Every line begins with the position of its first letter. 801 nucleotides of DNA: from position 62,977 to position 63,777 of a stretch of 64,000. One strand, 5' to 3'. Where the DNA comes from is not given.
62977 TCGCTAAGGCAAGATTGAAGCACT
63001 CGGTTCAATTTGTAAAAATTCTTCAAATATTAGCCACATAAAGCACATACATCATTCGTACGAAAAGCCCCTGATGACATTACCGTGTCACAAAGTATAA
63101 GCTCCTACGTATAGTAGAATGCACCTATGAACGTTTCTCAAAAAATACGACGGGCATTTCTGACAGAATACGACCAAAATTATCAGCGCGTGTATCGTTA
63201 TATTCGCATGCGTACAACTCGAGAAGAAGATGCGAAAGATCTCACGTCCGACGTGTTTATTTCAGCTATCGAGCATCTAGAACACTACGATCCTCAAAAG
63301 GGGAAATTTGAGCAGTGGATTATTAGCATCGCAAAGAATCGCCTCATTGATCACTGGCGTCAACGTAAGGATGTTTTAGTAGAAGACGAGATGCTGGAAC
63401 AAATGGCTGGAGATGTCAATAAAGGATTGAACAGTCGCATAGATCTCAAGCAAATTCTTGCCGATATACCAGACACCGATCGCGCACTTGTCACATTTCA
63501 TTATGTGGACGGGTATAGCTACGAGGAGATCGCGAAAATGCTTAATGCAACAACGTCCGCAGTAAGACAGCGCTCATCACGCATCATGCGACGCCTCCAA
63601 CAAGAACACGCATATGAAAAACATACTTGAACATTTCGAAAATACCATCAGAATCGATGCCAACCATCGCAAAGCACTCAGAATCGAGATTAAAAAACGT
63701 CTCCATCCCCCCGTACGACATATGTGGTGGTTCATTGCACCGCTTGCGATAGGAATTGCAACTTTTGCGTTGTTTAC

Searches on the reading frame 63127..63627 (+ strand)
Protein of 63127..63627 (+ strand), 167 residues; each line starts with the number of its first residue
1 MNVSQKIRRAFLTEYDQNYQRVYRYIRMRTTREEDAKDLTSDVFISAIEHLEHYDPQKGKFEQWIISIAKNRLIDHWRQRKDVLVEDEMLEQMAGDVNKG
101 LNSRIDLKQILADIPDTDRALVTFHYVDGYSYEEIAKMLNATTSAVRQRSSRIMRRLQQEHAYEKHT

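Call 11: search_protein_families(library=pfam, proteins=[window:63127-63627:+], max_evalue=0.01)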
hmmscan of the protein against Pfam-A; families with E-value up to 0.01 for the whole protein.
window:63127-63627:+ (167 aa): 5 families
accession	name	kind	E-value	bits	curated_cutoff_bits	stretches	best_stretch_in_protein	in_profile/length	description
PF04542.20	Sigma70_r2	-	5.5e-19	68.2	24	1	15-81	2-69/71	Sigma-70 region 2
PF08281.18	Sigma70_r4_2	-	9.8e-12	44.8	25.7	1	106-157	3-54/54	Sigma-70, region 4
PF04545.22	Sigma70_r4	-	6.5e-11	42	24.1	1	111-158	2-49/50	Sigma-70, region 4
PF07638.17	Sigma70_ECF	-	0.0001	22.7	21.1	1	31-160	44-182/185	ECF sigma factor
PF17937.6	TetR_C_28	-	0.0069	17.2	26.4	0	107-140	45-78/96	Tetracyclin repressor-like, C-terminal domain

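Call 94: search_protein_families(library=padloc, proteins=[window:63127-63627:+], max_evalue=0.01)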
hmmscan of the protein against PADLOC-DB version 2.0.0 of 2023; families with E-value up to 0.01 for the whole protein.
window:63127-63627:+ (167 aa): 1 family
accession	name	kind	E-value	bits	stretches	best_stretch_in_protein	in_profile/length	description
PDLC00149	GajB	-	0.0004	16.9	1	73-143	446-515/577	UrvD helicase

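Call 95: search_protein_families(library=ncbifam, proteins=[window:63127-63627:+], max_evalue=0.01)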
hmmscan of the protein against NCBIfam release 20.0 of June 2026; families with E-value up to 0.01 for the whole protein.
window:63127-63627:+ (167 aa): 101 families (the best 25 are shown)
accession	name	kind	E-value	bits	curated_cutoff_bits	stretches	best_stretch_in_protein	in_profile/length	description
TIGR02937.1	sigma70-ECF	superfamily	1.6e-27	96.2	42.9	1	15-160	7-164/165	sigma-70 family RNA polymerase sigma factor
TIGR02952.1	Sig70_famx2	equivalog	2.1e-23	83.1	206.45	1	5-158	7-167/170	ECF subfamily RNA polymerase sigma factor, BldN family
NF007216.0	PRK09638.1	equivalog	3.7e-22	79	194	1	9-162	18-175/180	RNA polymerase sigma factor SigY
TIGR02989.1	Sig-70_gvs1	subfamily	6.7e-21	74.9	124.55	1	10-159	2-156/158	RNA polymerase sigma-70 factor, Rhodopirellula/Verrucomicrobium family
TIGR02950.1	SigM_subfam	subfamily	2.1e-18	66.6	147.95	1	15-160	6-157/159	RNA polymerase sigma factor, SigM family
TIGR02985.1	Sig70_bacteroi1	subfamily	2.5e-18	66.8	126.4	1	10-159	2-160/162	RNA polymerase sigma-70 factor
TIGR02983.1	SigE-fam_strep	subfamily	2.9e-18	66.3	141.55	1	10-162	7-159/162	SigE family RNA polymerase sigma factor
NF007226.0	PRK09644.1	equivalog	1.7e-16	60.8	199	1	20-161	12-157/166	RNA polymerase sigma factor SigM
NF007229.0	PRK09647.1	equivalog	2.4e-16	59.7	265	1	18-160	53-201/220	RNA polymerase sigma factor SigE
NF007228.0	PRK09646.1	subfamily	3e-16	59.6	226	1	2-159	23-188/194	ECF RNA polymerase sigma factor SigK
NF009166.1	PRK12513.1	equivalog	4.2e-16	59.2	206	1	9-164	22-189/193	RNA polymerase sigma factor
NF058625.1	sigma_PG0214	equivalog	1e-15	57.8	130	1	10-160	5-160/170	GFO_1088 family ECF-type sigma factor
TIGR02959.1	SigZ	equivalog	1.8e-15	57.2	168.65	1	17-159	3-146/170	RNA polymerase sigma factor SigZ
NF009172.0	PRK12519.1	subfamily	2.7e-15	56.4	222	1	12-159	32-187/194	RNA polymerase sigma factor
NF007215.0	PRK09637.1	equivalog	3e-15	56.7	212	1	15-158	7-151/181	RNA polymerase sigma factor SigZ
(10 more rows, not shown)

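Call 97: find_encoding_contigs(protein=window:63127-63627:+, flank=10000, max_places=3)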
Protein window:63127-63627:+ (167 aa): 1 contig read that carries it; 1 place shown.
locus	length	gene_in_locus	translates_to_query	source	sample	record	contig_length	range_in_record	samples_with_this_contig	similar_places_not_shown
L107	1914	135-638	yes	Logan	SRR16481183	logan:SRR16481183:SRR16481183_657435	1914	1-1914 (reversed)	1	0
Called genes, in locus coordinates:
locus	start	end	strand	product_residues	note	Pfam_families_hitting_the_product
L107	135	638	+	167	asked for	PF04542:Sigma70_r2, PF08281:Sigma70_r4_2, PF04545:Sigma70_r4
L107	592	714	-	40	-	-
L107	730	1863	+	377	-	-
